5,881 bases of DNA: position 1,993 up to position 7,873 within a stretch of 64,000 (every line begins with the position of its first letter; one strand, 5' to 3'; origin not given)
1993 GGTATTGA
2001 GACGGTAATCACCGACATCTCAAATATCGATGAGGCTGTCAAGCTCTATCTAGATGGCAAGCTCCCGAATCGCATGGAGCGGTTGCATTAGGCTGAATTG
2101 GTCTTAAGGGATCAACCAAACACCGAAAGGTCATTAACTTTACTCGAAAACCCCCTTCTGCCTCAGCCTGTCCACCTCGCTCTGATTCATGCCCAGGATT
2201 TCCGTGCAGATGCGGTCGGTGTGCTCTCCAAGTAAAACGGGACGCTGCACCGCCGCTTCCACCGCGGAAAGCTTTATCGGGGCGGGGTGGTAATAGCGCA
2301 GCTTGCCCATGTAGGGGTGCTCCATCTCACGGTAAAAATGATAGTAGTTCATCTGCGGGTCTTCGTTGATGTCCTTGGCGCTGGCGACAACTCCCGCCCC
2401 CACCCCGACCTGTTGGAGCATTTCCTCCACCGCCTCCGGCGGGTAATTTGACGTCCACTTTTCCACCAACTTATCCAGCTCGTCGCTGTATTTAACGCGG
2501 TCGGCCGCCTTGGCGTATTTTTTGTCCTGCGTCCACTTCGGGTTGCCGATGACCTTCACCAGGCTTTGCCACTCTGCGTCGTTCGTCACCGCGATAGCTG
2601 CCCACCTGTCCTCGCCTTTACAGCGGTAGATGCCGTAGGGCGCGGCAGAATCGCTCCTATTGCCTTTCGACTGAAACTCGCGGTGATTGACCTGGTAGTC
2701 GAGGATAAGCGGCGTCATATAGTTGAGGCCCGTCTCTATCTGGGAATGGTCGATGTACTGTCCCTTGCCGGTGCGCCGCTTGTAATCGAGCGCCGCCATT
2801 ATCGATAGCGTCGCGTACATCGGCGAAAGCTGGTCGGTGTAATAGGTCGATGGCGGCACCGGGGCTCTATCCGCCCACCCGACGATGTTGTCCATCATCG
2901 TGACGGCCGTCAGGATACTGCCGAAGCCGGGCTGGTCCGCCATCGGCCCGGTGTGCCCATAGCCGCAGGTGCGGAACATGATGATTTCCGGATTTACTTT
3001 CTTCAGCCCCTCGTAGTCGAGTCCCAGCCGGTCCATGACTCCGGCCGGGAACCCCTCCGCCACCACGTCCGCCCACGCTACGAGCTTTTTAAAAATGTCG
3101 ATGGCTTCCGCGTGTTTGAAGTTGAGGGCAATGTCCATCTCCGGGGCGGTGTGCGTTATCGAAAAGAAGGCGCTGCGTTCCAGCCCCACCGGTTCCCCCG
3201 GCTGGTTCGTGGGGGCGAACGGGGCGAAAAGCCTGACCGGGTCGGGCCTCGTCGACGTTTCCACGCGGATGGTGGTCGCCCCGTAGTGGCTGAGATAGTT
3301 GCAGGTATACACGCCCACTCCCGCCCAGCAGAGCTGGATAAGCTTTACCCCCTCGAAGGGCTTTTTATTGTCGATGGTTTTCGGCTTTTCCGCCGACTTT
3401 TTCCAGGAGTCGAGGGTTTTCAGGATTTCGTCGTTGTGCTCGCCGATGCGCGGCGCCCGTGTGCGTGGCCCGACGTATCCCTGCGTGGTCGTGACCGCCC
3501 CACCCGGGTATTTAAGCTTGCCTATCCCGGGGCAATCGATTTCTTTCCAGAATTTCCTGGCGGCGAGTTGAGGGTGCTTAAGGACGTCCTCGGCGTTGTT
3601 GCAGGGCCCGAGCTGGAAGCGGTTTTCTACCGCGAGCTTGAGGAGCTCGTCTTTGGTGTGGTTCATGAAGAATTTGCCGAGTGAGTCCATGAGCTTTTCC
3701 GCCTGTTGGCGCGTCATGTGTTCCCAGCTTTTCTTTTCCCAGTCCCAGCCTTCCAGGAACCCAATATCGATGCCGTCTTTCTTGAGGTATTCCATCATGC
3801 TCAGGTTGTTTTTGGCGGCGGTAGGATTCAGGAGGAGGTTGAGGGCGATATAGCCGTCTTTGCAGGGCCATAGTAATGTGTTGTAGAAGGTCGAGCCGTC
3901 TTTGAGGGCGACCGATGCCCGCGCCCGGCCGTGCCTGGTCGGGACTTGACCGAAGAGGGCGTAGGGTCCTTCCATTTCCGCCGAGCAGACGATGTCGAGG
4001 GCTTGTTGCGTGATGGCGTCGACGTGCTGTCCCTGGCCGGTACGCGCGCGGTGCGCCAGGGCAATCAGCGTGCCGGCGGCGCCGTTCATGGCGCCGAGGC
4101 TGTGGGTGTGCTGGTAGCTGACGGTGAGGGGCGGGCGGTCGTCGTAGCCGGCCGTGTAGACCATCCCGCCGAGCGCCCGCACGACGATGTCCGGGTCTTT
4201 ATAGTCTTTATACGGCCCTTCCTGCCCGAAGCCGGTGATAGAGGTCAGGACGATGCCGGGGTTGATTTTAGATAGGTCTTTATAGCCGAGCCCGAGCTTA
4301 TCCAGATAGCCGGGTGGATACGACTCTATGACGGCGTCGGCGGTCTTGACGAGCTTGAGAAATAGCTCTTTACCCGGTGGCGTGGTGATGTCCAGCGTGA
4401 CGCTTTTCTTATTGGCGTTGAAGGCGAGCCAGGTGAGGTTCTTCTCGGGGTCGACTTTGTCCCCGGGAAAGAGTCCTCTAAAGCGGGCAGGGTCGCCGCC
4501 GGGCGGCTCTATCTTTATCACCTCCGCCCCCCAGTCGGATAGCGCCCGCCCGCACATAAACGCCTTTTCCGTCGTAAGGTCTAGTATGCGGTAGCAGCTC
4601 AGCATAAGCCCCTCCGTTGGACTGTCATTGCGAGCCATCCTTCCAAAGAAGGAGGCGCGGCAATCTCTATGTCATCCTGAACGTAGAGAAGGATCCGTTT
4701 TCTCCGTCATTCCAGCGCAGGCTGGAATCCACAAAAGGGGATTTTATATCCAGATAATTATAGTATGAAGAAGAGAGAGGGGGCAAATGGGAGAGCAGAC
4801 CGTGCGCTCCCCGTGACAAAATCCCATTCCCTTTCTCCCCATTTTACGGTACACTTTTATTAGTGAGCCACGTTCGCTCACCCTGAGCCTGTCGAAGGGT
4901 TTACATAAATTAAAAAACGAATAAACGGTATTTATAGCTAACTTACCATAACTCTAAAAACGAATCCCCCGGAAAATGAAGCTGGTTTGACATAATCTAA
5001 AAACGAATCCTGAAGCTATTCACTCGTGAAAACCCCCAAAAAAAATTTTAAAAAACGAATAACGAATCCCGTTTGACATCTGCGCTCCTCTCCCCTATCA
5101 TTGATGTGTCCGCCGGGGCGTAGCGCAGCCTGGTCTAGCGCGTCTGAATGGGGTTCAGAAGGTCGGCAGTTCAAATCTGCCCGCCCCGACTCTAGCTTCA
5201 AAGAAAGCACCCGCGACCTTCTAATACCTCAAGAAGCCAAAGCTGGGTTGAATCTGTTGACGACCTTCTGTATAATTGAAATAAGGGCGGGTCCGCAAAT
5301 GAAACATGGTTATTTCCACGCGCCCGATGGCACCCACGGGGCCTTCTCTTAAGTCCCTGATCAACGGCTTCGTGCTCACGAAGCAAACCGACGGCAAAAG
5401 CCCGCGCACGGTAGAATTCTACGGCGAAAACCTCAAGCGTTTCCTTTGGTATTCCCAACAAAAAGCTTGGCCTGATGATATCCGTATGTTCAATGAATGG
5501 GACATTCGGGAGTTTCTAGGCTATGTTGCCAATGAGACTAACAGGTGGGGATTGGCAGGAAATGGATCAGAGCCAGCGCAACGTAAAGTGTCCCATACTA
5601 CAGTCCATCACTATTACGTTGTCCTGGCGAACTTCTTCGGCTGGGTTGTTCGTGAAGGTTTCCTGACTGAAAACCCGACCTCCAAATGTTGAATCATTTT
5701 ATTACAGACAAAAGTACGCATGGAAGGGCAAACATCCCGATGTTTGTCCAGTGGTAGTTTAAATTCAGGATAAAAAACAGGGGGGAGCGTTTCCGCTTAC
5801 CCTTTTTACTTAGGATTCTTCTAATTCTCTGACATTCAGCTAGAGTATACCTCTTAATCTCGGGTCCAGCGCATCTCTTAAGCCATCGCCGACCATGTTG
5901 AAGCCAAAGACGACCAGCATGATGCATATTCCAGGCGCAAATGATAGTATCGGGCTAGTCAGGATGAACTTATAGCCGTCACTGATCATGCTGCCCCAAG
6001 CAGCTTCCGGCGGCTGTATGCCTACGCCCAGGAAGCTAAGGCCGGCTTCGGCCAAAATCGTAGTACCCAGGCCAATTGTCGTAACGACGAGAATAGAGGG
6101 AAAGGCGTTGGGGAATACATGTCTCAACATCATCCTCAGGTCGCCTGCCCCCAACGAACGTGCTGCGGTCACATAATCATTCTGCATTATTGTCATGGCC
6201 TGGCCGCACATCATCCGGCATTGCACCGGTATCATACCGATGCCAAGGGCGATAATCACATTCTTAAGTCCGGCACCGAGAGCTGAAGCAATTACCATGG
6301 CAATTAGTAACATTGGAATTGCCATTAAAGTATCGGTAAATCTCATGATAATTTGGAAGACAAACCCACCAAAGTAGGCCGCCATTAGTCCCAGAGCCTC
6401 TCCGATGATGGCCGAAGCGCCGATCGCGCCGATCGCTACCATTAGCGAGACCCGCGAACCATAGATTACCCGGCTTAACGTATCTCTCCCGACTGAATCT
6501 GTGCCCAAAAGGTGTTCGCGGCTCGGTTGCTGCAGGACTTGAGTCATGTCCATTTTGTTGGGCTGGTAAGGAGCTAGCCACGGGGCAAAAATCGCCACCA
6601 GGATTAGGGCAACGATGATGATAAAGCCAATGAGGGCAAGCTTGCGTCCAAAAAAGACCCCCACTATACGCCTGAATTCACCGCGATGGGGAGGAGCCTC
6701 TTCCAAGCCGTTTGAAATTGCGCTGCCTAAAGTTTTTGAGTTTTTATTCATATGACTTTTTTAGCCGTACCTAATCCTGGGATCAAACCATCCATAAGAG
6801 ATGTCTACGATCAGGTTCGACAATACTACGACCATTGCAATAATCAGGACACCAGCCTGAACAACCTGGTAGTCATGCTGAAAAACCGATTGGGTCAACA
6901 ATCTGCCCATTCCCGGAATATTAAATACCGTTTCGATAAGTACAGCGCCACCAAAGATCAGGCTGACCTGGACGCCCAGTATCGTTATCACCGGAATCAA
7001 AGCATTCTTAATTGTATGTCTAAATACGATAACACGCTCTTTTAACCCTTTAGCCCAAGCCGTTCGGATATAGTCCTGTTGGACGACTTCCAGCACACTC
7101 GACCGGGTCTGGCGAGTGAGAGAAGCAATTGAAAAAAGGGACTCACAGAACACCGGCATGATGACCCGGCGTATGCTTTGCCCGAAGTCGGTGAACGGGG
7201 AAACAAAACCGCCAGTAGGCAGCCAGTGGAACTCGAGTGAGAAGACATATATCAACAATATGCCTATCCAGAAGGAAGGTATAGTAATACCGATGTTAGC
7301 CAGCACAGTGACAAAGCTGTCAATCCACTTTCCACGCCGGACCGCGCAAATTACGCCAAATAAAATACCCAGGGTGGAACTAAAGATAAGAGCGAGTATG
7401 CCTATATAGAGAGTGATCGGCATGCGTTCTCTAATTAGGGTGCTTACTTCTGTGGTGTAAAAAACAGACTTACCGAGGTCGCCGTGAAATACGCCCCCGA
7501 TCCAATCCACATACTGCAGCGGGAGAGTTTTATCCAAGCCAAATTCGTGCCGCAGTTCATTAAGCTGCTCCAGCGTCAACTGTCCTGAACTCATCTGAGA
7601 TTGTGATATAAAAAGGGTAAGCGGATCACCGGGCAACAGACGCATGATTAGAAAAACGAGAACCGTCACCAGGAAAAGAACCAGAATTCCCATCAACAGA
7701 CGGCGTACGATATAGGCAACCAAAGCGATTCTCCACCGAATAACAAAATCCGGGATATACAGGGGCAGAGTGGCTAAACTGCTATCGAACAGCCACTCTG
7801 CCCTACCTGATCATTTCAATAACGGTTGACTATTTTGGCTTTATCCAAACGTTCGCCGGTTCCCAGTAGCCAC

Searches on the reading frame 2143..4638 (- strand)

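Call 70: search_protein_families(library=pfam, proteins=[window:2143-4638:-], max_evalue=0.0001)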
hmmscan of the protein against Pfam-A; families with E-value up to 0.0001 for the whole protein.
window:2143-4638:- (832 aa): 1 family
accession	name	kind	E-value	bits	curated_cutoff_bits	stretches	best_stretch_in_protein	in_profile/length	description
PF02515.22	CoA_transf_3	-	2.3e-167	557.2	23.3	2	429-807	2-366/366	CoA-transferase family III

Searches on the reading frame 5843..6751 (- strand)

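Call 70: search_protein_families(library=pfam, proteins=[window:5843-6751:-], max_evalue=0.0001)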
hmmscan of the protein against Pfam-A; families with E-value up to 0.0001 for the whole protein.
window:5843-6751:- (303 aa): 2 families
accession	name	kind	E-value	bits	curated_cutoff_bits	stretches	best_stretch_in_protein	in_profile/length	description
PF00528.27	BPD_transp_1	-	2.1e-32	112.8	26.4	1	120-300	4-183/184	Binding-protein-dependent transport system inner membrane component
PF12911.12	OppC_N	-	1.4e-13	51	23.9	1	28-76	5-53/53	N-terminal TM domain of oligopeptide transport permease C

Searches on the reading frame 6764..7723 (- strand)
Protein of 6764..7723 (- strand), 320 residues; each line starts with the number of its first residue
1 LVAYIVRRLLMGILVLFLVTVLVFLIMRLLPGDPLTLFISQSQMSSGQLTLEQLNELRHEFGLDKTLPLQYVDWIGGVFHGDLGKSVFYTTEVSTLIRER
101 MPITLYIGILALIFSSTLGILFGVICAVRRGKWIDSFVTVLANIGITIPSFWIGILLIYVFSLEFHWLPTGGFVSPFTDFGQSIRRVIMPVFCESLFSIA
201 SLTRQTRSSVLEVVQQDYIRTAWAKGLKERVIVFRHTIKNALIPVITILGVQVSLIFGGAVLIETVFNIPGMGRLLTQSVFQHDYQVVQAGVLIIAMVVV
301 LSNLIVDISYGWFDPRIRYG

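Call 70: search_protein_families(library=pfam, proteins=[window:6764-7723:-], max_evalue=0.0001)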
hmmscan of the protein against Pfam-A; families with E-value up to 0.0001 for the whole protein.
window:6764-7723:- (320 aa): 2 families
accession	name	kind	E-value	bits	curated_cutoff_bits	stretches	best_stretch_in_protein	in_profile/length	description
PF00528.27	BPD_transp_1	-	4.9e-44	150.7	26.4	1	119-318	1-183/184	Binding-protein-dependent transport system inner membrane component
PF19300.4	BPD_transp_1_N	-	9e-13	48.8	23.8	1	1-86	1-92/114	Binding-prot-dependent transport system membrane comp, N-term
